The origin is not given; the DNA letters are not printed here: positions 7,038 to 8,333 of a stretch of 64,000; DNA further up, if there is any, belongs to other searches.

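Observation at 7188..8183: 331-aa orphan protein with no recognisable motifs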

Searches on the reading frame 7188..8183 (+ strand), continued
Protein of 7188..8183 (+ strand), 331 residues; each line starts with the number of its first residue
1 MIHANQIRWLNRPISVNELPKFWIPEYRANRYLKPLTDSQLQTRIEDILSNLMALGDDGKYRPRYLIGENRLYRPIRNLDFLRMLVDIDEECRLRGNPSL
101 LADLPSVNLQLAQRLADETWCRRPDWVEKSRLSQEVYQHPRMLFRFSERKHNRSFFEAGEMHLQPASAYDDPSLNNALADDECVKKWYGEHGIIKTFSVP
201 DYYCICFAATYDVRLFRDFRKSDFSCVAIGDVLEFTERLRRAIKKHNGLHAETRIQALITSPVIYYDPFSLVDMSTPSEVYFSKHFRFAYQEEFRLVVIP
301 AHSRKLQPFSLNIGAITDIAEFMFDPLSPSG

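Call 124: search_dna_similar(query=P0190, collection=plasmids, mode=protein, max_evalue=10, max_rows=30)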
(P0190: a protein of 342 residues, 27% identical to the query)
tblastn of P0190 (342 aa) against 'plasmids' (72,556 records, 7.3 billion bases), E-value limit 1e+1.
Records with a match: 7; places in all: 7; records where one place covers at least 80% of the query: 2.
Best place of each record, by identity: <60% 7.
By first word of the organism name: Streptantibioticus 2; Agrobacterium 1; Methylobacterium 1; Azospirillum 1; Erwinia 1; Streptomyces 1.
By predicted mobility (MOB-suite, as given by PLSDB): non-mobilizable 3; conjugative 2; mobilizable 2.
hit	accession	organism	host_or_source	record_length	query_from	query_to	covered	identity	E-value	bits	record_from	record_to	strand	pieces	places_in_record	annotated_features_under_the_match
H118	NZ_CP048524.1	Agrobacterium tumefaciens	walnut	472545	17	340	95%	30.3%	8e-29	124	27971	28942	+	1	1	hypothetical protein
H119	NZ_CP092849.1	Methylobacterium organophilum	-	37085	34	338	89%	27.9%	5e-22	104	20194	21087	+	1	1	hypothetical protein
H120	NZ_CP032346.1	Azospirillum brasilense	soil sample,Agricultural field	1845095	86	338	74%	27.9%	6e-19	95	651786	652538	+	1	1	record has no annotation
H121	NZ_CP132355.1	Erwinia pyri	Pyrus,cell culture,orchard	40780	147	316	50%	27.0%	5e-2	43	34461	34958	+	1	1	hypothetical protein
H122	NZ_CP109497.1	Streptomyces sp. NBC_01431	-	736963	166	228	18%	34.4%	1e+0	39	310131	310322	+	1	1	amino acid adenylation domain-containing protein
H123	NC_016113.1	Streptantibioticus cattleyicolor NRRL 8057 = DSM 46488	-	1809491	200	257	17%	33.3%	3e+0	38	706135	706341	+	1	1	none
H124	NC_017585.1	Streptantibioticus cattleyicolor NRRL 8057 = DSM 46488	-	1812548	200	257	17%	33.3%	3e+0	38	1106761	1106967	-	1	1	none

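Call 127: find_encoding_contigs(protein=P0190, flank=7000, max_places=1)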
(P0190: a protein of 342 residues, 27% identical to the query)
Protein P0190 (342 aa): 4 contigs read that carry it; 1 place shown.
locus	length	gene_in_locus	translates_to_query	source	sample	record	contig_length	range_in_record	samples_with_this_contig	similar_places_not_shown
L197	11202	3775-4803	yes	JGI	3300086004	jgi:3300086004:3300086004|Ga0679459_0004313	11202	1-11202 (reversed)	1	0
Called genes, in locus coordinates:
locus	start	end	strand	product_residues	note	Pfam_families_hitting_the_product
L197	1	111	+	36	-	?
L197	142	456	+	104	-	-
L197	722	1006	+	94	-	-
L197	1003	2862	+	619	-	PF00239:Resolvase, PF07508:Recombinase, PF13408:Zn_ribbon_recom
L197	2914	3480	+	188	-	-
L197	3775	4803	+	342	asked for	-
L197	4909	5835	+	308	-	PF17419:MauJ (weak)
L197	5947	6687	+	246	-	-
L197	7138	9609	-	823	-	PF12704:MacB_PCD, PF02687:FtsX, PF12704:MacB_PCD, PF02687:FtsX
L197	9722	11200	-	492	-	?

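Call 128: find_encoding_contigs(protein=P0203, flank=7000, max_places=1)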
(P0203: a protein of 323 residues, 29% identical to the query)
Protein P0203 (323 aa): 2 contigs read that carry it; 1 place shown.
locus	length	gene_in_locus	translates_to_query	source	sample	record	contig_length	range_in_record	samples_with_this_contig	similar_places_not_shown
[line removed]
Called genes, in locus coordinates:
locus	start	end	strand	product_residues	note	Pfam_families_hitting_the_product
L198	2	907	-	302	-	?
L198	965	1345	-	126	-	PF07110:EthD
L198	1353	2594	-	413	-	PF01494:FAD_binding_3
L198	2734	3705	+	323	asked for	-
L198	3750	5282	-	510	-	-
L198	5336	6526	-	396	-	-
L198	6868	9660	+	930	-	PF00989:PAS, PF08448:PAS_4, PF13426:PAS_9, PF00989:PAS, PF08448:PAS_4, PF13426:PAS_9, PF00989:PAS, PF08448:PAS_4, +10 more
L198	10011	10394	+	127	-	PF04972:BON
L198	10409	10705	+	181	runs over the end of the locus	PF11181:YflT (faint)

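Call 129: find_encoding_contigs(protein=P0094, flank=7000, max_places=1)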
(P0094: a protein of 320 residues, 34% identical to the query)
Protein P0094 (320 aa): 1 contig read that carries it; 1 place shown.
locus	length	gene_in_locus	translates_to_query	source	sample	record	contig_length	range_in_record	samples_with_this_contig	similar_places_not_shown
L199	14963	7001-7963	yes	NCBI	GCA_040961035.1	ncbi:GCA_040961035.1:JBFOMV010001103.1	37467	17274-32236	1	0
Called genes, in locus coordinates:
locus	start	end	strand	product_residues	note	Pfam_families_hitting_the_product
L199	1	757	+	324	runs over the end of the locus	PF03743:TrbI (weak)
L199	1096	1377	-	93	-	-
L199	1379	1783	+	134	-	-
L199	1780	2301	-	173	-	-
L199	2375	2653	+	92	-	PF01037:AsnC_trans_reg (weak)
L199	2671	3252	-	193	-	-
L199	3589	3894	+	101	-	PF13031:DUF3892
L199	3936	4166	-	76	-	-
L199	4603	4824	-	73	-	-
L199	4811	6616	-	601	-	PF04851:ResIII, PF00270:DEAD, PF00271:Helicase_C (faint)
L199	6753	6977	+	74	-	-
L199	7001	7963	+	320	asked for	-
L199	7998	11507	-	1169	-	PF13428:TPR_14 (faint)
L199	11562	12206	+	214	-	-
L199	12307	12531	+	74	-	-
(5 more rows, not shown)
